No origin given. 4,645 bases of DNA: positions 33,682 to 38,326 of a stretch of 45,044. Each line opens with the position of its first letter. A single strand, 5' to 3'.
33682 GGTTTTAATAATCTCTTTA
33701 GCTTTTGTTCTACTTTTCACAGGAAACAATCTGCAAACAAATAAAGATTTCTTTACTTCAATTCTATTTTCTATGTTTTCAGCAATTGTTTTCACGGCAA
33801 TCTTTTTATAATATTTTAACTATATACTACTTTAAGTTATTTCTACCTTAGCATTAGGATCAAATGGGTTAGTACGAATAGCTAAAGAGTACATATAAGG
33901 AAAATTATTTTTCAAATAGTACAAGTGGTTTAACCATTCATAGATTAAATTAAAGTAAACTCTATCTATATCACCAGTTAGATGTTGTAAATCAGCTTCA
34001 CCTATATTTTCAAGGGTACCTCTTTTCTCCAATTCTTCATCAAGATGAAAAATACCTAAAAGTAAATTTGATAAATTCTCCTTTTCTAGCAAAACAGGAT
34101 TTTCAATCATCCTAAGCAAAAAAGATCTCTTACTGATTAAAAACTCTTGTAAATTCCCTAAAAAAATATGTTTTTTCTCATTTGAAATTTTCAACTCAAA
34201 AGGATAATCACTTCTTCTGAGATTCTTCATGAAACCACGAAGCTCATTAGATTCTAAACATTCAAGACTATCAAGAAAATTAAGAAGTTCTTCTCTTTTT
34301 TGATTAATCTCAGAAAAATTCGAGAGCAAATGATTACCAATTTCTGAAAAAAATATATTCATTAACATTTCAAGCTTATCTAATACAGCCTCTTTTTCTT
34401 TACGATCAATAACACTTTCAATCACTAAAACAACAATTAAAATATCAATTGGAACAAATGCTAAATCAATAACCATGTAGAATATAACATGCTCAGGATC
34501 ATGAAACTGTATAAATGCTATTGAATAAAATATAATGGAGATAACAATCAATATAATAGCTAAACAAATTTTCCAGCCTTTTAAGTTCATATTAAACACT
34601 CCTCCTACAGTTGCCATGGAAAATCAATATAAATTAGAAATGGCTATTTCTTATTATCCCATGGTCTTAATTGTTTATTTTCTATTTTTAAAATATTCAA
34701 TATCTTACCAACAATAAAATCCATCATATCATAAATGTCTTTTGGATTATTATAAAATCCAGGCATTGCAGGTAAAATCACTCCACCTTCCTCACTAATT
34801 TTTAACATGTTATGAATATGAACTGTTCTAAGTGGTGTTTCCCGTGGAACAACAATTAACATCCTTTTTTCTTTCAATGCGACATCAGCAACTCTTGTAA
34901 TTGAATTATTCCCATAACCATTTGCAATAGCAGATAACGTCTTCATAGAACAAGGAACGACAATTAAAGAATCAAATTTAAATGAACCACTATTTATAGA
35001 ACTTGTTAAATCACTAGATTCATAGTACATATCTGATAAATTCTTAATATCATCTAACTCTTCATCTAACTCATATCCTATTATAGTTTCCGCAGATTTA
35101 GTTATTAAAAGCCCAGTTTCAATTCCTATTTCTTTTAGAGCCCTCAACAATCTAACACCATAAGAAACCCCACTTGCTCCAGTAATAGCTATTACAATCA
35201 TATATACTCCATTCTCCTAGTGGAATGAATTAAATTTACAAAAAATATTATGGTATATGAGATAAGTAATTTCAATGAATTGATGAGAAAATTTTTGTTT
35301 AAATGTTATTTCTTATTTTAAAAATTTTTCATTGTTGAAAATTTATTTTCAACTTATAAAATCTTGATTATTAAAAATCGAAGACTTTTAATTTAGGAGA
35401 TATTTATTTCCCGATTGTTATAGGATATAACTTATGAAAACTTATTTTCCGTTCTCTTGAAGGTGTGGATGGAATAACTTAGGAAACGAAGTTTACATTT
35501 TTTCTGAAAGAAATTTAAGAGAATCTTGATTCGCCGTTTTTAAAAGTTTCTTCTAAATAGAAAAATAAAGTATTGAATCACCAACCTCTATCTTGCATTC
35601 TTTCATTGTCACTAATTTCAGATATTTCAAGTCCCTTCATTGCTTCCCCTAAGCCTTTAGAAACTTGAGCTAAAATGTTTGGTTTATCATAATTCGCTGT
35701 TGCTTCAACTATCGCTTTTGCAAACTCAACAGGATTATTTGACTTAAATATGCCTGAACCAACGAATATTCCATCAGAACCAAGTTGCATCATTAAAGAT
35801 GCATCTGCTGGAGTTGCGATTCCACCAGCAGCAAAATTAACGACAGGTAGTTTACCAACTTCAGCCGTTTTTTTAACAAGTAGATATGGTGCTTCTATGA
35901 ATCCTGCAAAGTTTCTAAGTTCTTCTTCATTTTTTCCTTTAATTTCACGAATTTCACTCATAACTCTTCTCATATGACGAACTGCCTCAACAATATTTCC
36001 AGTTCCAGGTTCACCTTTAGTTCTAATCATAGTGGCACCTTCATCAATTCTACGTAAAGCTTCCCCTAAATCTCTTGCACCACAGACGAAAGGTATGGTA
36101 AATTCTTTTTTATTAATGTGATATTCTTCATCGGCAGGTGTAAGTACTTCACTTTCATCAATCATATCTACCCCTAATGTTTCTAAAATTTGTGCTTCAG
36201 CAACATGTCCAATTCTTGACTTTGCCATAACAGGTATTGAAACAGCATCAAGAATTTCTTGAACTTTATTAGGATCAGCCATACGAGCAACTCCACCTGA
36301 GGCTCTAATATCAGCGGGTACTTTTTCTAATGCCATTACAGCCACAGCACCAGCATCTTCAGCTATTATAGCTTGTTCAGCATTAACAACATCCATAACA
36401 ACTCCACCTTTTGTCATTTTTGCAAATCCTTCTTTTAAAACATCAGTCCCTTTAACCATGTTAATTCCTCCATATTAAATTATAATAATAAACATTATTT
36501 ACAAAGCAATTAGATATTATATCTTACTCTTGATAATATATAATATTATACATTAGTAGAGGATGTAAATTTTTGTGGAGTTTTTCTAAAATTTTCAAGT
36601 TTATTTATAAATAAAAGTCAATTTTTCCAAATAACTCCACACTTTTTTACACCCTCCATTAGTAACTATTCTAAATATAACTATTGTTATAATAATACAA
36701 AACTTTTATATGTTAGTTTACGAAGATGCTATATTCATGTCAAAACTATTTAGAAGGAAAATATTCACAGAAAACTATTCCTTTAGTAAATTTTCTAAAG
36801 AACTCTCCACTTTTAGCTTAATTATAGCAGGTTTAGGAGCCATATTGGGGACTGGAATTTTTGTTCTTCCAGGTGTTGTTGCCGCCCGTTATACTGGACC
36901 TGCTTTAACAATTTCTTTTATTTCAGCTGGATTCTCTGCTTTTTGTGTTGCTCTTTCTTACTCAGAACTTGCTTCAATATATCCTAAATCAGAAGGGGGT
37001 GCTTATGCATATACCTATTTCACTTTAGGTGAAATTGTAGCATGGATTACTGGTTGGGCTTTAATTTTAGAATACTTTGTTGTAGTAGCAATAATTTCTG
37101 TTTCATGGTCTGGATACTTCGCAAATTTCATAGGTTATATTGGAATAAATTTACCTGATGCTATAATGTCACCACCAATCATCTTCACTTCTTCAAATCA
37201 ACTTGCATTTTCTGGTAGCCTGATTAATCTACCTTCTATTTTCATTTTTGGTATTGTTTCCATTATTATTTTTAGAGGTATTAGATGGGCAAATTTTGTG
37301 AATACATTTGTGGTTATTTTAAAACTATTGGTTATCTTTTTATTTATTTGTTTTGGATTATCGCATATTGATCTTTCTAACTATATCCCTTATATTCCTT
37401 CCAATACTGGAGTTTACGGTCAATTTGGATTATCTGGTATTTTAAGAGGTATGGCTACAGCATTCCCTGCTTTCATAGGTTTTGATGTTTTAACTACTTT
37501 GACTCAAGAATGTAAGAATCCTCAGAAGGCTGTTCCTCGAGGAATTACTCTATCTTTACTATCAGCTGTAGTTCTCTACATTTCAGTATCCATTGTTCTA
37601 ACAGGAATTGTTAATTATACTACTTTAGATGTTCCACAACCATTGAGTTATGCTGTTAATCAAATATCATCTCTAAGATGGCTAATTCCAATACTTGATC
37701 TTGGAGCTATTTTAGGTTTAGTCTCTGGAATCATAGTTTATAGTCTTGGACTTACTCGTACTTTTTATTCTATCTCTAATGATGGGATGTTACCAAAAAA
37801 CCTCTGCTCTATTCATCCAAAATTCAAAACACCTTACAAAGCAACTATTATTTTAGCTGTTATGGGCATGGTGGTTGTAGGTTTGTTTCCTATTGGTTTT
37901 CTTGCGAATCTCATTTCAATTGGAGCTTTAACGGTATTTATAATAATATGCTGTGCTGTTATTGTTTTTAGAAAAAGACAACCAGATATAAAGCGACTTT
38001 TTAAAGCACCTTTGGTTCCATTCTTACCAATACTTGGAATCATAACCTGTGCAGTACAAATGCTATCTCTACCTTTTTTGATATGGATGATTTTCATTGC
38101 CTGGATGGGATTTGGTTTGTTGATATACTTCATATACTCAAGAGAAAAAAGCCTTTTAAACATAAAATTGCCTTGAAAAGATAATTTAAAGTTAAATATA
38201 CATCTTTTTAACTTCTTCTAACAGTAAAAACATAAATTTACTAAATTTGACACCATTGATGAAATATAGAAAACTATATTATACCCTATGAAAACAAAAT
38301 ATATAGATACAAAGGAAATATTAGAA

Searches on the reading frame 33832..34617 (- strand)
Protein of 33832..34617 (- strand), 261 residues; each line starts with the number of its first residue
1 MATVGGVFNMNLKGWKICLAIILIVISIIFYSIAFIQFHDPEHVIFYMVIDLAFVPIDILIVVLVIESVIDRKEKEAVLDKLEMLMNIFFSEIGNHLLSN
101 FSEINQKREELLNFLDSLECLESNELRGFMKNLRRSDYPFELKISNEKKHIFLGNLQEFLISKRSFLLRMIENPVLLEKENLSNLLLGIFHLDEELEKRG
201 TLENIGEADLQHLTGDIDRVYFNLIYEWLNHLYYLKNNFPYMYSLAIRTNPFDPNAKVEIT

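Call 43: search_protein_families(library=pfam, proteins=[window:33832-34617:-], max_evalue=1)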
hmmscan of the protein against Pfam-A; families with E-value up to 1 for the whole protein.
window:33832-34617:- (261 aa): 1 family
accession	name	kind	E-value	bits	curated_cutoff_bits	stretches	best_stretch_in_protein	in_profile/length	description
PF17431.7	YpmT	-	0.028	14.9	25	1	18-50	7-39/60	Uncharacterized YmpT-like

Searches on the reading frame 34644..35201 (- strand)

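Call 43: search_protein_families(library=pfam, proteins=[window:34644-35201:-], max_evalue=1)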
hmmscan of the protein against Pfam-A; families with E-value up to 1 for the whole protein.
window:34644-35201:- (185 aa): 1 family
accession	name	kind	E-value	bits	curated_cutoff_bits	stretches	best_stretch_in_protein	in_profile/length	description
PF02441.25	Flavoprotein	-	4.3e-43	147.1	22.7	1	2-170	3-161/162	Flavoprotein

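Call 45: search_protein_families(library=ncbifam, proteins=[window:34644-35201:-], max_evalue=0.00001)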
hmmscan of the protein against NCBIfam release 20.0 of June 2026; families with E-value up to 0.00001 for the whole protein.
window:34644-35201:- (185 aa): 5 families
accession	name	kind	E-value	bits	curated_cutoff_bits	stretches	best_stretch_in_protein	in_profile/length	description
TIGR00421.1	ubiX_pad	subfamily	1e-76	256.7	108.9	1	1-181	1-181/181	UbiX family flavin prenyltransferase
NF041206.1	VdcB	exception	1.6e-65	220.2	290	1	2-182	2-183/184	non-oxidative hydroxyarylic acid decarboxylases subunit B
NF004685.0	PRK06029.1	subfamily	6.8e-64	215.4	188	1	2-183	4-186/187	UbiX family flavin prenyltransferase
NF041218.1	BagM_FevK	exception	3.4e-49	167.1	420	1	2-182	3-184/215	bagremycin/ferroverdin biosynthesis UbiX family decarboxylase BagM/FevK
TIGR00521.1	coaBC_dfp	equivalog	1.8e-06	27.2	219.7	1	2-117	6-121/392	bifunctional phosphopantothenoylcysteine decarboxylase/phosphopantothenate--cysteine ligase CoaBC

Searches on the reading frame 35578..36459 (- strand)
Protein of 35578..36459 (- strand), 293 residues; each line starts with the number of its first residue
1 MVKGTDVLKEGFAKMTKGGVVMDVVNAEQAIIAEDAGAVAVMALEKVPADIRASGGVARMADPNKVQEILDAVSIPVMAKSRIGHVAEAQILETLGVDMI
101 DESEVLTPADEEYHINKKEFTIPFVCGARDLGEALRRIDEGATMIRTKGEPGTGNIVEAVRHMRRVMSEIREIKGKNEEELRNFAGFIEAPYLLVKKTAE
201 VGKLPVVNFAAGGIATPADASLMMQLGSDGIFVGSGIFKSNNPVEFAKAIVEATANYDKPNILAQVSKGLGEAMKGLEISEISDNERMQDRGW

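Call 45: search_protein_families(library=ncbifam, proteins=[window:35578-36459:-], max_evalue=0.00001)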
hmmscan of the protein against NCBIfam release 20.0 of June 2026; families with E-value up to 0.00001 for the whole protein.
window:35578-36459:- (293 aa): 4 families
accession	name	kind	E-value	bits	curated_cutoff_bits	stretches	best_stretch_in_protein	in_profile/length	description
TIGR00343.1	TIGR00343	equivalog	4.5e-154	512.1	438.45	1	8-293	1-287/287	pyridoxal 5'-phosphate synthase lyase subunit PdxS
NF003215.0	PRK04180.1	equivalog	1.4e-152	507.3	395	1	3-293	8-298/298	pyridoxal 5'-phosphate synthase lyase subunit PdxS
NF010112.0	PRK13585.1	equivalog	1.5e-06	28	243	0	196-251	185-238/241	1-(5-phosphoribosyl)-5-[(5-phosphoribosylamino)methylideneamino]imidazole-4-carboxamide isomerase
NF005819.0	PRK07695.1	equivalog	2.3e-06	27.4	251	0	199-253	145-196/205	thiazole tautomerase TenI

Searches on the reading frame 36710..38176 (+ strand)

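Call 45: search_protein_families(library=ncbifam, proteins=[window:36710-38176:+], max_evalue=0.00001)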
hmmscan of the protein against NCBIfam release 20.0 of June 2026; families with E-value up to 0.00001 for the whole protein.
window:36710-38176:+ (488 aa): 20 families
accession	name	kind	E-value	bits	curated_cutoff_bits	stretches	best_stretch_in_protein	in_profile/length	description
NF053761.1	BrChAATpBcaP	equivalog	7.3e-136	453.8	690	1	19-484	11-459/460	branched-chain amino acid transporter BcaP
TIGR00909.1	2A0306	subfamily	8.9e-112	374.1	556.8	1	29-476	2-429/429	amino acid transporter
TIGR00906.1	2A0303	subfamily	1.1e-82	278.3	681.7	2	10-423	10-429/602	cationic amino acid transport permease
TIGR00908.1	2A0305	equivalog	4.6e-34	118.1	381.75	1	29-481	6-434/442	ethanolamine permease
TIGR00905.1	2A0302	subfamily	1.1e-30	106.8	409.05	1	28-440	5-402/473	basic amino acid/polyamine antiporter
TIGR00911.1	2A0308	subfamily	5.7e-22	77.8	701.8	1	30-449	46-443/505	L-type amino acid transporter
NF008466.1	PRK11357.1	equivalog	9.1e-18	64.4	800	1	30-449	8-404/446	fructoselysine/psicoselysine transporter FrlA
NF007876.0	PRK10580.1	equivalog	1.4e-14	53.9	736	1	26-461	5-419/457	proline-specific permease ProY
TIGR03810.1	arg_ornith_anti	equivalog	5e-14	51.9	591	1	31-420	2-365/468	arginine-ornithine antiporter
NF053774.1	TmaoPremMsil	equivalog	2.1e-13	49.8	690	1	55-447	26-431/520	trimethylamine N-oxide permease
NF008245.0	PRK11021.1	equivalog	6.7e-13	48.4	284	1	29-419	5-361/419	L-methionine/branched-chain amino acid transporter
TIGR00913.1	2A0310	subfamily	1.8e-12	46.7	578.7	1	32-453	4-428/480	amino acid permease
TIGR00907.1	2A0304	subfamily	8.5e-10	38.1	598.3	1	27-415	9-400/482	amino acid permease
NF008484.0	PRK11387.1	equivalog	3.3e-09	36.2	716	1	26-469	10-443/471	S-methylmethionine permease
NF053662.1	Glu_GABA_anti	equivalog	2.1e-08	33.6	640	1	63-452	29-407/468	glutamate/gamma-aminobutyrate antiporter GadC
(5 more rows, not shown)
